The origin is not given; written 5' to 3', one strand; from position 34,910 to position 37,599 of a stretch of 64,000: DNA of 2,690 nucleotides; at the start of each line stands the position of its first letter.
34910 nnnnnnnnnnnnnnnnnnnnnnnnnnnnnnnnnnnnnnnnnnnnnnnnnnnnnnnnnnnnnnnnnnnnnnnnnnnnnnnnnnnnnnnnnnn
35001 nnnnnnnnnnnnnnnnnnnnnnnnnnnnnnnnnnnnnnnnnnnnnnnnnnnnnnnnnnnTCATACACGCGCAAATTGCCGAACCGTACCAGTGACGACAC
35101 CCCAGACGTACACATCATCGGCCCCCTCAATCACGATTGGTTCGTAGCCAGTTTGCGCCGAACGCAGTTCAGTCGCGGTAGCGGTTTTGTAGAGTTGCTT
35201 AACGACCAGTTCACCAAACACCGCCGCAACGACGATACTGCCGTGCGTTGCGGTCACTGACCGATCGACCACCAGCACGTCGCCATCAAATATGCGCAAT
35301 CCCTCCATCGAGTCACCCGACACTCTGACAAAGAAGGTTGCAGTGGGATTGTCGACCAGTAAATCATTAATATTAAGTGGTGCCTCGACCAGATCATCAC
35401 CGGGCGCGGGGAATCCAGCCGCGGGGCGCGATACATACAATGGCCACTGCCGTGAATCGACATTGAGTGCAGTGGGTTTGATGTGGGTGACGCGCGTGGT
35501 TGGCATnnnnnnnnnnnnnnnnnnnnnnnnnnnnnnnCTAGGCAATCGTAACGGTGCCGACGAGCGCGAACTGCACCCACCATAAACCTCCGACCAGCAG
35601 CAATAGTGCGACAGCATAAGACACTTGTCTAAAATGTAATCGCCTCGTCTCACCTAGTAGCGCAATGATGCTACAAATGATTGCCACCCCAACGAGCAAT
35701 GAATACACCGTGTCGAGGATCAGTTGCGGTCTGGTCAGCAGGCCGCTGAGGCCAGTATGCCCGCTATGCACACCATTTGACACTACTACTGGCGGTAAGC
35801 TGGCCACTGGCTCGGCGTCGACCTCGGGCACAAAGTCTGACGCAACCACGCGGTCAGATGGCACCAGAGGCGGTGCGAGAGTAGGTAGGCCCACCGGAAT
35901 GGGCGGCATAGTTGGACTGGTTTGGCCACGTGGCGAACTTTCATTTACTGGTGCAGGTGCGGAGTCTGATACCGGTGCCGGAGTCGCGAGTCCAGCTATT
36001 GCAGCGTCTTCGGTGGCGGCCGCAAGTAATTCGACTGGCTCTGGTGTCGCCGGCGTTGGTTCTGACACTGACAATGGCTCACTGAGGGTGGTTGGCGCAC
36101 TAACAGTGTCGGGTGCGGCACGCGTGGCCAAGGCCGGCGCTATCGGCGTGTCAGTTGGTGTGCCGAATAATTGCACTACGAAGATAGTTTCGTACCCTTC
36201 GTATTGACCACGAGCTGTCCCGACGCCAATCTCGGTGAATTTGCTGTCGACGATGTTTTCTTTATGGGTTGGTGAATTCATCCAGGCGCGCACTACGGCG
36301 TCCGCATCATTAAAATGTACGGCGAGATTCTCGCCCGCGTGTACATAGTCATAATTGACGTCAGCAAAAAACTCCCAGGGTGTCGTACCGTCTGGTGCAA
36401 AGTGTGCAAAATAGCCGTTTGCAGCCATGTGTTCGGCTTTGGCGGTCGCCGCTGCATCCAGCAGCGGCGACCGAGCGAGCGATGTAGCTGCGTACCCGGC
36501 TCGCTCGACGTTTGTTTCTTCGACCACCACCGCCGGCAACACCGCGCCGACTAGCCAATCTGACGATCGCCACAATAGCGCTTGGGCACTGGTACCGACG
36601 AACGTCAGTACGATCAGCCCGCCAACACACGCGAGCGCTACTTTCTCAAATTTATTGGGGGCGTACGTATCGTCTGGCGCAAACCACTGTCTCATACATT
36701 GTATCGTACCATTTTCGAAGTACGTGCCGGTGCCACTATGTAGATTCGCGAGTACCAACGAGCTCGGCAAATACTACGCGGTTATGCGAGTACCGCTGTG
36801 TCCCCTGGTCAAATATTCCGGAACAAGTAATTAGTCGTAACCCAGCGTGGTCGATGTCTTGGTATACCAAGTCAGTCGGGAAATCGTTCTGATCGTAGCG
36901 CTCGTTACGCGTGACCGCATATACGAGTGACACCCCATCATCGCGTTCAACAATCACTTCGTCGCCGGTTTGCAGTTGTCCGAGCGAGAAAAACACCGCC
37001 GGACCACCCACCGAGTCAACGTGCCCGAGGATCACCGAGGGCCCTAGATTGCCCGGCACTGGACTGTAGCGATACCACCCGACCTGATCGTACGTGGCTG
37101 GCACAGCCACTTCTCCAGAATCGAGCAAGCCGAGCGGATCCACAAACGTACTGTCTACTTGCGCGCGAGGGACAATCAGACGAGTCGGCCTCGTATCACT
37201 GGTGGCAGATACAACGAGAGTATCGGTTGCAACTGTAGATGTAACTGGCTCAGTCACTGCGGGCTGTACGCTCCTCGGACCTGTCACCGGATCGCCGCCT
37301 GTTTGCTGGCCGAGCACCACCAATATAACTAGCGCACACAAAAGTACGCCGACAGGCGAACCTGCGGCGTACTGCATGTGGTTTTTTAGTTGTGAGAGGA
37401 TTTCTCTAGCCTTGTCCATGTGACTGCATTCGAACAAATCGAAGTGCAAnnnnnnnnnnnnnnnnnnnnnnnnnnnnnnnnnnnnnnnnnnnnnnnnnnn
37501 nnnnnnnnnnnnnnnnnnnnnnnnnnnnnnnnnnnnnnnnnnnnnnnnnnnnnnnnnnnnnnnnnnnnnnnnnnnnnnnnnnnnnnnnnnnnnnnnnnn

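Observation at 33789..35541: Complete umuD-umuC (Pol V) mutagenesis module with an inverted repeat at its 5' end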

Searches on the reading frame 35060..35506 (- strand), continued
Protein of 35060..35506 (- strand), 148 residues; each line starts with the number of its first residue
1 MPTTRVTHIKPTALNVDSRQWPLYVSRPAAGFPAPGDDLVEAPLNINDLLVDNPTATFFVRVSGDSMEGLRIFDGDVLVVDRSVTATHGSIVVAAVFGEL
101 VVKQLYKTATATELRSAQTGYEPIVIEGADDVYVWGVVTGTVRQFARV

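Call 42: search_protein_families(library=pfam, proteins=[L010:6449-7642:+, L010:7747-8220:-, L009:4664-5074:+], max_evalue=0.001)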
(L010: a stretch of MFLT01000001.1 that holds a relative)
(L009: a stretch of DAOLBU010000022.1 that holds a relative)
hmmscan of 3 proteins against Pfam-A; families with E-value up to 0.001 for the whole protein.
L010:6449-7642:+ (397 aa): 1 family
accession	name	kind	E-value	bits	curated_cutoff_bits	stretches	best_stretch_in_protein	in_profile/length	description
PF00704.34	Glyco_hydro_18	-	2.4e-26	93.6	29.6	1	54-386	20-315/317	Glycosyl hydrolases family 18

L010:7747-8220:- (157 aa): 1 family
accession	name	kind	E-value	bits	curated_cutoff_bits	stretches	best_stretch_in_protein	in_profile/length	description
PF00293.34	NUDIX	-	4.4e-20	72.5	21.1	1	7-140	2-126/134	NUDIX domain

L009:4664-5074:+ (136 aa): 2 families
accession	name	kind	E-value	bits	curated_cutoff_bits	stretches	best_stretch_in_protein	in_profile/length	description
PF01371.25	Trp_repressor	-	4.4e-05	23.9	27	1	22-92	7-81/88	Trp repressor protein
PF13384.12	HTH_23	-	0.00037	20.7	24.6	1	51-81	6-36/50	Homeodomain-like domain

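Call 46: find_encoding_contigs(protein=P0002, flank=3000, max_places=2)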
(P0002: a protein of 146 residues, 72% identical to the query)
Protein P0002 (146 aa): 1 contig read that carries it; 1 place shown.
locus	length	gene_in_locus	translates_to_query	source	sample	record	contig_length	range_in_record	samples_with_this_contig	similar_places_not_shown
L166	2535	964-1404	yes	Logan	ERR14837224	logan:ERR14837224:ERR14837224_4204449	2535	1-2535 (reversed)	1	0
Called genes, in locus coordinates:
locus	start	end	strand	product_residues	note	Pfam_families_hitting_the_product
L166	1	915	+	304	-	?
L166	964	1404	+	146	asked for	PF00717:Peptidase_S24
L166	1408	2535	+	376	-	?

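Call 47: find_encoding_contigs(protein=P0005, flank=6000, max_places=2)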
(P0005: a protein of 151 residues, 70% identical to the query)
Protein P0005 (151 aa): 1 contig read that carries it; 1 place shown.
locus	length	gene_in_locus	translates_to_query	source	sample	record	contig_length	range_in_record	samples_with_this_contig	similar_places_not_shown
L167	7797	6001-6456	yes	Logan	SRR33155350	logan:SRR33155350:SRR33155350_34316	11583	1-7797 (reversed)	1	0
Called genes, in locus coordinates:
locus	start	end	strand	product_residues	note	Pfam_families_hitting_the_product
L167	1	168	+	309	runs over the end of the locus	-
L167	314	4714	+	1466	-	PF00932:LTD, PF17210:SdrD_B (weak)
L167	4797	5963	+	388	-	PF00188:CAP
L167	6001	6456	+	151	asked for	PF00717:Peptidase_S24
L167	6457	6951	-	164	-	PF00293:NUDIX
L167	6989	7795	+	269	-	?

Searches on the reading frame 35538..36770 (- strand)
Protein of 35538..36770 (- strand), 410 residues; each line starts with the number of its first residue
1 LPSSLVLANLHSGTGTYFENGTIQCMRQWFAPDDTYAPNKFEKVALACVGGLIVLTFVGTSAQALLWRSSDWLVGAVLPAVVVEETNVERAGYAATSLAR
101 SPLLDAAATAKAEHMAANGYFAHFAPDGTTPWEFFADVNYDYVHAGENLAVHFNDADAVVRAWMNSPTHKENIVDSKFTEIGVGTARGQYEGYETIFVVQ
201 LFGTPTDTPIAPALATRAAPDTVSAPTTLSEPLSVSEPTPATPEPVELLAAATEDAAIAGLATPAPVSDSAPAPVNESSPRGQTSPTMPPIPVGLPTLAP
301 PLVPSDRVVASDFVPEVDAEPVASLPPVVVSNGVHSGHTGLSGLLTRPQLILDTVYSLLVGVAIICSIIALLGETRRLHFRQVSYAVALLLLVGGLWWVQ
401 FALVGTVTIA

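Call 3: search_protein_families(library=pfam, proteins=[window:35538-36770:-], max_evalue=0.01)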
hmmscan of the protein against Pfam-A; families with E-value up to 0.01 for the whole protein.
window:35538-36770:- (410 aa): 1 family
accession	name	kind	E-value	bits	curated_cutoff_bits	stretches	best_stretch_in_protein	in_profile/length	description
PF00188.32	CAP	-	7.8e-18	65.9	21.1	1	84-201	2-116/117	Cysteine-rich secretory protein family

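Call 27: search_protein_families(library=ncbifam, proteins=[window:35538-36770:-], max_evalue=0.001)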
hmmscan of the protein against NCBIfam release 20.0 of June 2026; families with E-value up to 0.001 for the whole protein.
window:35538-36770:- (410 aa): 2 families
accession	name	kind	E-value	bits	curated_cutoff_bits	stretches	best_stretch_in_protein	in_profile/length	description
TIGR02909.1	spore_YkwD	subfamily_domain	4.6e-26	91.2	171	1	82-202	8-125/127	uncharacterized protein, YkwD family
NF052539.1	DivAsocLipDalA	equivalog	1.5e-13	51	200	1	80-185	49-154/169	divisome-associated lipoprotein DalA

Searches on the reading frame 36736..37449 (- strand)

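Call 3: search_protein_families(library=pfam, proteins=[window:36736-37449:-], max_evalue=0.01)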
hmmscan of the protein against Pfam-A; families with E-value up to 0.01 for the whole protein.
window:36736-37449:- (237 aa): 1 family
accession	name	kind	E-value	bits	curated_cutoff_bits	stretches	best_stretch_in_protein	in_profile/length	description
PF04203.18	Sortase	-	1.1e-21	77.3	26.6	1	93-231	3-125/125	Sortase domain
